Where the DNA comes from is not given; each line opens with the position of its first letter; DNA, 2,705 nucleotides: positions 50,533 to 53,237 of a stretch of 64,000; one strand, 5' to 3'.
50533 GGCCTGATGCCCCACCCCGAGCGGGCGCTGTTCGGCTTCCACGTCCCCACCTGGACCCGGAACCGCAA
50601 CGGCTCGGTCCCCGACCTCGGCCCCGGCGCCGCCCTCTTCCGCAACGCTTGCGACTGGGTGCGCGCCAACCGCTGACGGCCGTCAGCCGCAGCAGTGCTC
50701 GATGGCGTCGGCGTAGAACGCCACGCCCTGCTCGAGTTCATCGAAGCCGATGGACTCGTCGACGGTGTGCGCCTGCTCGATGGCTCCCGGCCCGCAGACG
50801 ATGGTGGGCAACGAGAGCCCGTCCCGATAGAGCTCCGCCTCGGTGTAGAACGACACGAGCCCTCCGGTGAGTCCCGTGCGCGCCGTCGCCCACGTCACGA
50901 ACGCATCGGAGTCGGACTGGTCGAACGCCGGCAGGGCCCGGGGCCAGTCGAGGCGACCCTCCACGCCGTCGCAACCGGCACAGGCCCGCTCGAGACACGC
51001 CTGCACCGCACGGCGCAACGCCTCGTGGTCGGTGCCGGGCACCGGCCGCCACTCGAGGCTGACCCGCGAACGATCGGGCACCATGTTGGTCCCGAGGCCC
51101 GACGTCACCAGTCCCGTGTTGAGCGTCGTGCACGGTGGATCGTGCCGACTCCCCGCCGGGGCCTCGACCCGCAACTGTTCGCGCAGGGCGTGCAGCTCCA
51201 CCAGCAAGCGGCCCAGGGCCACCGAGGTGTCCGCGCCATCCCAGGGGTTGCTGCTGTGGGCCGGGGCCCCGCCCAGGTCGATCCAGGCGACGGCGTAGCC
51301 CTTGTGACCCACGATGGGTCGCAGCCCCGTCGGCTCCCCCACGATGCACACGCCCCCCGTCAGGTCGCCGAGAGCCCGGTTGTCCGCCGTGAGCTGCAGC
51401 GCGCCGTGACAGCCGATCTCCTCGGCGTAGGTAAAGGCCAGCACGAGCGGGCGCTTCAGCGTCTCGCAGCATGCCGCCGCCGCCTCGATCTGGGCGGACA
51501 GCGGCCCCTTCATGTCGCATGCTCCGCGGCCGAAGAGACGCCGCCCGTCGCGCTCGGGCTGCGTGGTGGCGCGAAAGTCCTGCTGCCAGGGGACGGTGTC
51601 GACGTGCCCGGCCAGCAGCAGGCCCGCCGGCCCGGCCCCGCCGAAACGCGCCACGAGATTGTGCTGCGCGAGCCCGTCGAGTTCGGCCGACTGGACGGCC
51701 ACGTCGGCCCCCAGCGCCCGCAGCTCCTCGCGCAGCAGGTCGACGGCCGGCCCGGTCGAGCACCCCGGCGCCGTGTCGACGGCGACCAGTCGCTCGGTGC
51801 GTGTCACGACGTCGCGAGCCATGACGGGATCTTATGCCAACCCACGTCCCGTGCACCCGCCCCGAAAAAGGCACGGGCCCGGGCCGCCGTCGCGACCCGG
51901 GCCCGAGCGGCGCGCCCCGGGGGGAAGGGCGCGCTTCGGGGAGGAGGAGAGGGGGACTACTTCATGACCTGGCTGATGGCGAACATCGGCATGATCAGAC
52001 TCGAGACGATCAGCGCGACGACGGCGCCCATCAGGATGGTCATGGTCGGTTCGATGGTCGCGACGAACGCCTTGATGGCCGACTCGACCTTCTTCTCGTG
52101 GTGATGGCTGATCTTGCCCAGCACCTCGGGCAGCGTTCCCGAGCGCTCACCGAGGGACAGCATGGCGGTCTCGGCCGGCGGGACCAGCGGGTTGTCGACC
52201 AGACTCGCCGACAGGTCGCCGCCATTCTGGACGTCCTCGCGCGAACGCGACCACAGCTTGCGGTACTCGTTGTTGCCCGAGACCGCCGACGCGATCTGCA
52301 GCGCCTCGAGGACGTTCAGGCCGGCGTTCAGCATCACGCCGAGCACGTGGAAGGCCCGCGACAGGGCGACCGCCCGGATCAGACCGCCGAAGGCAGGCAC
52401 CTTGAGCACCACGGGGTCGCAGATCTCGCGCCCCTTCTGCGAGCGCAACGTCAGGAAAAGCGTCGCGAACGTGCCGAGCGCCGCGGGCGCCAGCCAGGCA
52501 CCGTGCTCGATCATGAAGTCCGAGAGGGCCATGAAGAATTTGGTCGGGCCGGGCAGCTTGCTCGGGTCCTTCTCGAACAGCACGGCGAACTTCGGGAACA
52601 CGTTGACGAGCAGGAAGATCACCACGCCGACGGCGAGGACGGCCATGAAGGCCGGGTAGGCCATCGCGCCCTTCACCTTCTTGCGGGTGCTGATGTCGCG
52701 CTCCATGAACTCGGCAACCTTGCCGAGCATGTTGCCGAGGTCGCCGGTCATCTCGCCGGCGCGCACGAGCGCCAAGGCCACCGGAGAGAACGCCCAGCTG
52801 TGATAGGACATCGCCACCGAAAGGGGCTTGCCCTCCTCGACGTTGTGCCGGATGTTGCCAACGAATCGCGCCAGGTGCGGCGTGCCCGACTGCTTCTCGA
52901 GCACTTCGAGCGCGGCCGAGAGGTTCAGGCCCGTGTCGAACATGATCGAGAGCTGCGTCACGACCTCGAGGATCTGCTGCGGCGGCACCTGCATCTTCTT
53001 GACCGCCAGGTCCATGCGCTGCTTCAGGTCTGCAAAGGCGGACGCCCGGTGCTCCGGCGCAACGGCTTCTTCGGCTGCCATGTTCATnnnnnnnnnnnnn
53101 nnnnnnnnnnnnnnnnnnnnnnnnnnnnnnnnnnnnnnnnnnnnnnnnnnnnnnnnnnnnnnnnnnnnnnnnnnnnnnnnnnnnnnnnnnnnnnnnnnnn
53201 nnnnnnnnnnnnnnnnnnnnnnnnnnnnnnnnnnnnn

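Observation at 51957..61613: Split-locus architecture: machinery operon with only the third minor set, major pseudopilins 20-30 kb away, no peptidase or retraction ATPase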

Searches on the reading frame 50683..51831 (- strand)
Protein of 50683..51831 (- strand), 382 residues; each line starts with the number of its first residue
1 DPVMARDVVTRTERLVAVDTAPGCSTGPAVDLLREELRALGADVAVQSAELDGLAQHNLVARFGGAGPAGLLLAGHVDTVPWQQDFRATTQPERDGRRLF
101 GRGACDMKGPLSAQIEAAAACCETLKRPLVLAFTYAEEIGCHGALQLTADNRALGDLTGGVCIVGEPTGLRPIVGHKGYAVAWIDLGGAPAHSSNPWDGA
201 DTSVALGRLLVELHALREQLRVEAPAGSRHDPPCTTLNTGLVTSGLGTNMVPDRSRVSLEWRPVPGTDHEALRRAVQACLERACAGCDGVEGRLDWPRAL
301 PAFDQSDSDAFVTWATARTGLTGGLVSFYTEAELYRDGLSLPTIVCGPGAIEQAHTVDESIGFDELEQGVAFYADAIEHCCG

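Call 8: search_protein_families(library=pfam, proteins=[window:50683-51831:-], max_evalue=0.001)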
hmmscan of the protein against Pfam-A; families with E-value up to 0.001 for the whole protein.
window:50683-51831:- (382 aa): 3 families
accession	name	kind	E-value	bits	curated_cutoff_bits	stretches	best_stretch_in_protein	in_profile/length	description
PF01546.33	Peptidase_M20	-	9.7e-27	94.7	24.6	1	72-378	1-205/206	Peptidase family M20/M25/M40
PF07687.19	M20_dimer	-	1.1e-14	54.7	21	1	174-283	1-102/107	Peptidase dimerisation domain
PF04389.22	Peptidase_M28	-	2.6e-06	27.7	21.3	1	58-148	1-77/193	Peptidase family M28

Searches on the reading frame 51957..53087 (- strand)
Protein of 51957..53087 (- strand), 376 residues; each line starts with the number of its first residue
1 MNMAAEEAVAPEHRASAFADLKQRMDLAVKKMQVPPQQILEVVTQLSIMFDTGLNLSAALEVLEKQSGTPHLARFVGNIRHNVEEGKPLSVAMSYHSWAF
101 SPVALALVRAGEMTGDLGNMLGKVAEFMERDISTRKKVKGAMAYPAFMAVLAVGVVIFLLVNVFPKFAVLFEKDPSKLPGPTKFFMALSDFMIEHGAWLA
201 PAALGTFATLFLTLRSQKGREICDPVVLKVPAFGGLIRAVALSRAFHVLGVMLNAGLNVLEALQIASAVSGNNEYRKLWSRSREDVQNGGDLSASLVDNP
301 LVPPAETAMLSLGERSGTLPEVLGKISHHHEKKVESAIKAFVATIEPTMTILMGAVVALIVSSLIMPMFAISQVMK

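Call 4: search_protein_families(library=pfam, proteins=[window:51957-53087:-], max_evalue=0.1)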
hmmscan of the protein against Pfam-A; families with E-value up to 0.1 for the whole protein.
window:51957-53087:- (376 aa): 1 family
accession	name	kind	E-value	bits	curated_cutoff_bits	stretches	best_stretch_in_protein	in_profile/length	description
PF00482.28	T2SSF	-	4.4e-58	195.1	25.2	2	44-165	3-125/125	Type II secretion system (T2SS), protein F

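Call 13: search_protein_families(library=ncbifam, proteins=[window:51957-53087:-], max_evalue=0.01)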
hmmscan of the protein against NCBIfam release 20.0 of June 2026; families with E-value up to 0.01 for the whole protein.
window:51957-53087:- (376 aa): 6 families
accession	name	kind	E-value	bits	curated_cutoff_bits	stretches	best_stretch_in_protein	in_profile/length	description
TIGR02120.1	GspF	equivalog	5.8e-86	289.2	424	1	20-374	46-400/401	type II secretion system inner membrane protein GspF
NF052607.1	T4PiliAsmPilCThrm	equivalog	1.2e-76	258.5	700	1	43-372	72-401/406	type IV pilus assembly protein PilC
NF052606.1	T4PiliAsmPilCMyx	equivalog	5.7e-69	233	700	1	33-375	76-418/419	type IV pilus assembly protein PilC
NF007861.0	PRK10573.1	equivalog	6.7e-63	213.1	401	1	16-376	38-399/401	protein transport protein HofC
NF047826.1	T3SSXpsF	equivalog_domain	1.9e-49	168.6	650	1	23-374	52-403/405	type II secretion system protein XpsF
NF041012.2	T4P_ComGB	equivalog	1.2e-31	110.3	240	1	40-371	4-330/332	competence type IV pilus assembly protein ComGB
